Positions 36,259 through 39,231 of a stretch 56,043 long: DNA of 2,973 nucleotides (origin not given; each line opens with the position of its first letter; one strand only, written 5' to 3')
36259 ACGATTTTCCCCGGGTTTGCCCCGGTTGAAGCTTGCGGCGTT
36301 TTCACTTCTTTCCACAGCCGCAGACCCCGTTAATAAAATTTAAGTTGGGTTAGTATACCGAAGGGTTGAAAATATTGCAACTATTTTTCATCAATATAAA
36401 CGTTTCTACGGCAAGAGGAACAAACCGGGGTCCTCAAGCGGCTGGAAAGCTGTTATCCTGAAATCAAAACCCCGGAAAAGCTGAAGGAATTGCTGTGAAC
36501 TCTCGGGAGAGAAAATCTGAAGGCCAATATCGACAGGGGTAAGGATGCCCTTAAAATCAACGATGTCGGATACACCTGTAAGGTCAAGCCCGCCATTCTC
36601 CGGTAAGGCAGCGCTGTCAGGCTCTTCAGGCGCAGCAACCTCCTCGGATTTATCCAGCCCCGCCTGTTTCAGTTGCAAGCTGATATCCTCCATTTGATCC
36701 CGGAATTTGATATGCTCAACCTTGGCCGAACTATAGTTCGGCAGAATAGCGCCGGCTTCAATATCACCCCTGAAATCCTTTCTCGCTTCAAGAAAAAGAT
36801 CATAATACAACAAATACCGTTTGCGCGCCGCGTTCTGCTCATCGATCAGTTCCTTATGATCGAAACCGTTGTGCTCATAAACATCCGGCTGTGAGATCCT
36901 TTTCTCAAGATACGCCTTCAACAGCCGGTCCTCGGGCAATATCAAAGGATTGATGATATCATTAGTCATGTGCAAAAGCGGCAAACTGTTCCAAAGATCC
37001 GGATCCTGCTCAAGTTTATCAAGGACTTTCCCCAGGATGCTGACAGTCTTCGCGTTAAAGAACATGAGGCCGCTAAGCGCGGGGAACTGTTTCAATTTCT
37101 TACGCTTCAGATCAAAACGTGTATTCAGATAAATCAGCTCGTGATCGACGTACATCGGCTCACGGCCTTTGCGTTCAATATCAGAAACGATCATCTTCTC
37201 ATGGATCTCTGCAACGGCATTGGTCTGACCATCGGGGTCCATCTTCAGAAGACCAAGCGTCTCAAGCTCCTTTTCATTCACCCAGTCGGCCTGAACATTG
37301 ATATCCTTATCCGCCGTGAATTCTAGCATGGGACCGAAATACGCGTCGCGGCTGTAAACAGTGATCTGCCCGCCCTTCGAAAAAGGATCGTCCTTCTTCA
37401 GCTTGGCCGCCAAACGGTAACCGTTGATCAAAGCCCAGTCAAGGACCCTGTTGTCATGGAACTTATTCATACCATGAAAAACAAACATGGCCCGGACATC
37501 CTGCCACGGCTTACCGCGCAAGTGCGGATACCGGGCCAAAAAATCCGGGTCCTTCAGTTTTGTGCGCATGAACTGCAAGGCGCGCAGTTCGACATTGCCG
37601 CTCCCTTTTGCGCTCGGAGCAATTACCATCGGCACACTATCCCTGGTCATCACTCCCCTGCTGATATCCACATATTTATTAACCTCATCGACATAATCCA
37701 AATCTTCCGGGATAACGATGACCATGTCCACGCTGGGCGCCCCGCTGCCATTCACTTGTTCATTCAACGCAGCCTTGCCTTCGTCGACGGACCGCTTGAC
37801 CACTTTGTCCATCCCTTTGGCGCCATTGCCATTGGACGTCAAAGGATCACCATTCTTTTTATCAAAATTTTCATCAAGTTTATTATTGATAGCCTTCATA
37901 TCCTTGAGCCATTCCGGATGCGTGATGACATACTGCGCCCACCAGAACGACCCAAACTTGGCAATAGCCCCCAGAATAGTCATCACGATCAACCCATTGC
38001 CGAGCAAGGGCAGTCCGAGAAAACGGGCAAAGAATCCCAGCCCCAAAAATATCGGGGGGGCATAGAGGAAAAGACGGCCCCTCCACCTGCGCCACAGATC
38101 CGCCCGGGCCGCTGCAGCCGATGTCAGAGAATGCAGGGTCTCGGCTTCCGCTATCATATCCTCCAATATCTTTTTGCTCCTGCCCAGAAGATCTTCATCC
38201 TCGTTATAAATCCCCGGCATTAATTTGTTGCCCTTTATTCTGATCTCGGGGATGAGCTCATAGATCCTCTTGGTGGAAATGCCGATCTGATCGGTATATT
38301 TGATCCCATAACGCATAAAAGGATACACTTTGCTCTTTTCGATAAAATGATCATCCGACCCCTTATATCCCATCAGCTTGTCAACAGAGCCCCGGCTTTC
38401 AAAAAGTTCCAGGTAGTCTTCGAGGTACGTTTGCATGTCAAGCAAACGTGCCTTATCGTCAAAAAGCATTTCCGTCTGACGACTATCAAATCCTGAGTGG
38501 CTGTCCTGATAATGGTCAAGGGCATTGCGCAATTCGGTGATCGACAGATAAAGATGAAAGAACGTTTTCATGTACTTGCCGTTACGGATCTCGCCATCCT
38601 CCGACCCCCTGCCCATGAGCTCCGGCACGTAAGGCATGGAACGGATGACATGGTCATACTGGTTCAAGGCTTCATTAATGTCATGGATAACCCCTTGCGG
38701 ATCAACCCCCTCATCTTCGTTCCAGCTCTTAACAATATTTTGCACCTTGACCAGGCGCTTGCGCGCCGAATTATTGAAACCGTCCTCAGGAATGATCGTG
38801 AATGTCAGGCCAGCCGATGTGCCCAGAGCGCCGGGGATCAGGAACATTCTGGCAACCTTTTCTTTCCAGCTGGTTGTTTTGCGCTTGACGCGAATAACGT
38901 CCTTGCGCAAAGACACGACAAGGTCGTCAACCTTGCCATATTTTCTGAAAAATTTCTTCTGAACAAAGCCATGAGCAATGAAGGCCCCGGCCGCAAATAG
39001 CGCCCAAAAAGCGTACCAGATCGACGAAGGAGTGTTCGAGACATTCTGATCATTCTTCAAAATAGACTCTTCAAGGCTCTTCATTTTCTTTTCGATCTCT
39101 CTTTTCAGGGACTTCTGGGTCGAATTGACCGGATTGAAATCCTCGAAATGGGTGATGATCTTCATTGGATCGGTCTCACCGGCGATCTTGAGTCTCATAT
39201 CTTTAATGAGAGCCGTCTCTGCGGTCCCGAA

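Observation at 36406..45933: Giant 9.5-kb ORF encoding a single-polypeptide, apparently envelope-spanning multidomain protein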

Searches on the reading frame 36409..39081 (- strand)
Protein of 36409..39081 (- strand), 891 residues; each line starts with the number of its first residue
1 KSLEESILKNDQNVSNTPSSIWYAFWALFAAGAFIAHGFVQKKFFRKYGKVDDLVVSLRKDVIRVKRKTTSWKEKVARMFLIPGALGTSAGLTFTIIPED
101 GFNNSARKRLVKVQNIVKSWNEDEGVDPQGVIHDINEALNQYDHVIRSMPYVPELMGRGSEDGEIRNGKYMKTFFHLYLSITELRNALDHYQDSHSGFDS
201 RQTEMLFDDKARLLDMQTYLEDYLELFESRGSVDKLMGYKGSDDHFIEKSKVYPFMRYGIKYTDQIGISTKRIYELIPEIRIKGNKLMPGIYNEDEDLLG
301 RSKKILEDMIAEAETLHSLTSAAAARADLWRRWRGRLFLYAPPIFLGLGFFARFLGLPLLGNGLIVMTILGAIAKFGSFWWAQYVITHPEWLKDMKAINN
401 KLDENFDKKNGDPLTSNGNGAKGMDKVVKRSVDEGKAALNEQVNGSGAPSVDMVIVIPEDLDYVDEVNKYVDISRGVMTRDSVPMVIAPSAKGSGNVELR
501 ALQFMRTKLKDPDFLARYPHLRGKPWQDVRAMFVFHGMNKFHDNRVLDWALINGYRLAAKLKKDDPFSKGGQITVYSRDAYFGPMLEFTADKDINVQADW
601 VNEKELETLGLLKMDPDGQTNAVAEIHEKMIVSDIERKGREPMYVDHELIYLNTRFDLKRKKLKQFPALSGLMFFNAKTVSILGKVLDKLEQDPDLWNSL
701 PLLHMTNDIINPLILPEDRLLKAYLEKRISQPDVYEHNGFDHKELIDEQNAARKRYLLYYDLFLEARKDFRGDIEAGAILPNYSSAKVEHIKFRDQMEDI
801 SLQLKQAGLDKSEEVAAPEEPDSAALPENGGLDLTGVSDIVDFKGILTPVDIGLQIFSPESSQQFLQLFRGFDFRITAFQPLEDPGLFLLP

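Call 62: predict_structure(alignment_id=A6)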
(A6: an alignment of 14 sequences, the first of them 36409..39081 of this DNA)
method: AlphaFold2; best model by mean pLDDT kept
length: 891 residues; sequences in the alignment: 14
mean_pLDDT: 76.5   pTM: 0.76
mean pLDDT of the five models: 76.5, 76.1, 75.5, 72.0, 71.1
residues with pLDDT >= 90: 177; 70-90: 489; 50-70: 129; < 50: 96
segments of 3 or more residues with pLDDT < 50: 1-3, 66-68, 162-164, 415-421, 812-884, 889-891
pLDDT, mean of each block of 10 residues (from residue 1): 56 57 72 78 82 83 59 66 58 74 79 87 76 91 89 79 59 91 91 80 84 91 91 82 82 81 87 92 89 79 91 69 66 72 72 68 68 75 78 88 85 46 70 89 81 89 82 83 83 84 91 90 87 84 84 90 63 92 80 88 89 77 85 82 68 87 91 91 92 88 88 84 83 65 75 90 87 85 86 87 85 37 32 32 33 40 44 34 46 38
secondary structure, 60 per line:
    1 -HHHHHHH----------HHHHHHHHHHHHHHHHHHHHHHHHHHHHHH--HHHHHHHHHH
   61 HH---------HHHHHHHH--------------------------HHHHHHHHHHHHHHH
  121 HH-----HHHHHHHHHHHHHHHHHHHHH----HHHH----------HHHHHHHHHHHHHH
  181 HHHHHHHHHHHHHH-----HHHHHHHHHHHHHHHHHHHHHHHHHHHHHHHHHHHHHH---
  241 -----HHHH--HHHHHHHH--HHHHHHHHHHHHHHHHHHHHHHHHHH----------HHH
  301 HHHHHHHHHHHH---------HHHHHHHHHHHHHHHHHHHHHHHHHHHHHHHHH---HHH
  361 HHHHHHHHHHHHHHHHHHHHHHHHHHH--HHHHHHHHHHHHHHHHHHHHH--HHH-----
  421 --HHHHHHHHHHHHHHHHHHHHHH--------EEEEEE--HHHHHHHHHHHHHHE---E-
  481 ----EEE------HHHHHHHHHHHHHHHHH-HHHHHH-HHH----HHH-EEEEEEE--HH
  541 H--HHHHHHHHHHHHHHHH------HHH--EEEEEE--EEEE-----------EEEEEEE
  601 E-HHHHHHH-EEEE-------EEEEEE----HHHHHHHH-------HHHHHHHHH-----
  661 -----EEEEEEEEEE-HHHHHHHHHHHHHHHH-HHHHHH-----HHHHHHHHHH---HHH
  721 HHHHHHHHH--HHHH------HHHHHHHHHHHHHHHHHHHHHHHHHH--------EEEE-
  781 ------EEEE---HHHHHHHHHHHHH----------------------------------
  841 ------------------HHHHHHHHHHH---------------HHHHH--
elements in order (helices of 4 or more, strands of 3 or more residues): H2-8 H19-48 H51-62 H72-79 H106-122 H128-148 H153-156 H167-194 H200-237 H246-249 H252-259 H262-287 H298-312 H322-354 H358-387 H390-410 H423-444 E453-458 H461-474 E485-487 H494-510 H512-517 E530-536 H544-559 E571-576 E579-582 E594-601 H603-609 E611-614 E622-627 H632-639 H647-655 E666-675 H677-692 H694-699 H705-714 H718-729 H732-735 H742-767 E776-779 E787-790 H794-806 H859-869 H885-889

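Call 65: fold_search(model_id=the predicted structure, library=pdb)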
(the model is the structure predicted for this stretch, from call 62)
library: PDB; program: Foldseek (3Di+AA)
matches with E <= 10: 633; with E <= 0.001: 2
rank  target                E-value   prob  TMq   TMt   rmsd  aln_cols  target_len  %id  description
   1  1yp2_D                6.9e-04  1.00  0.15  0.29   6.6       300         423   10  Crystal structure of potato tuber ADP-glucose pyrophosphorylase (released 2005-03-15)
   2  1yp2_C                6.9e-04  1.00  0.12  0.22  12.0       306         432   12  Crystal structure of potato tuber ADP-glucose pyrophosphorylase (released 2005-03-15)
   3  1yp2_A                1.4e-03  0.99  0.12  0.22  12.1       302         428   14  Crystal structure of potato tuber ADP-glucose pyrophosphorylase (released 2005-03-15)
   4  9xur_A                1.6e-03  0.99  0.13  0.23  12.0       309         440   13  ADPG-bound ADP-Glucose Pyrophosphorylase (released 2026-04-08)
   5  1yp4_A                2.1e-03  1.00  0.10  0.19   7.0       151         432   18  Crystal structure of potato tuber ADP-glucose pyrophosphorylase in complex with ADP-glucose (released 2005-03-15)
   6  1yp3_A                2.8e-03  1.00  0.15  0.29   7.3       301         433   11  Crystal structure of potato tuber ADP-glucose pyrophosphorylase in complex with ATP (released 2005-03-15)
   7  1yp4_B                3.5e-03  1.00  0.15  0.28   7.9       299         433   13  Crystal structure of potato tuber ADP-glucose pyrophosphorylase in complex with ADP-glucose (released 2005-03-15)
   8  5mni_F                5.5e-03  0.97  0.11  0.22  13.2       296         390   10  Escherichia coli AGPase mutant R130A apo form (released 2017-03-01)
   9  1yp2_B                5.7e-03  0.97  0.12  0.22  12.1       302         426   14  Crystal structure of potato tuber ADP-glucose pyrophosphorylase (released 2005-03-15)
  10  6v9a_J                6.3e-03  0.99  0.13  0.25  12.2       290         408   12  Agrobacterium tumefaciens ADP-Glucose pyrophosphorylase-S72D (released 2020-12-16)
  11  6v96_J                6.3e-03  0.99  0.13  0.25  12.2       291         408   12  Agrobacterium tumefaciens ADP-Glucose pyrophosphorylase-S72E (released 2020-12-16)
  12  5mni_C                6.6e-03  0.98  0.13  0.24  12.2       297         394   11  Escherichia coli AGPase mutant R130A apo form (released 2017-03-01)
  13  5w5r_O                7.5e-03  0.99  0.13  0.25  11.0       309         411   11  Agrobacterium tumefaciens ADP-glucose pyrophosphorylase P96A mutant bound to activator pyruvate (released 2018-11-14)
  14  6vr0_B                7.8e-03  0.99  0.13  0.26  10.8       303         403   11  Agrobacterium Tumefaciens ADP-glucose pyrophosphorylase W106A (released 2021-02-17)
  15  1yp3_C                8.9e-03  1.00  0.15  0.29   6.8       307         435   11  Crystal structure of potato tuber ADP-glucose pyrophosphorylase in complex with ATP (released 2005-03-15)
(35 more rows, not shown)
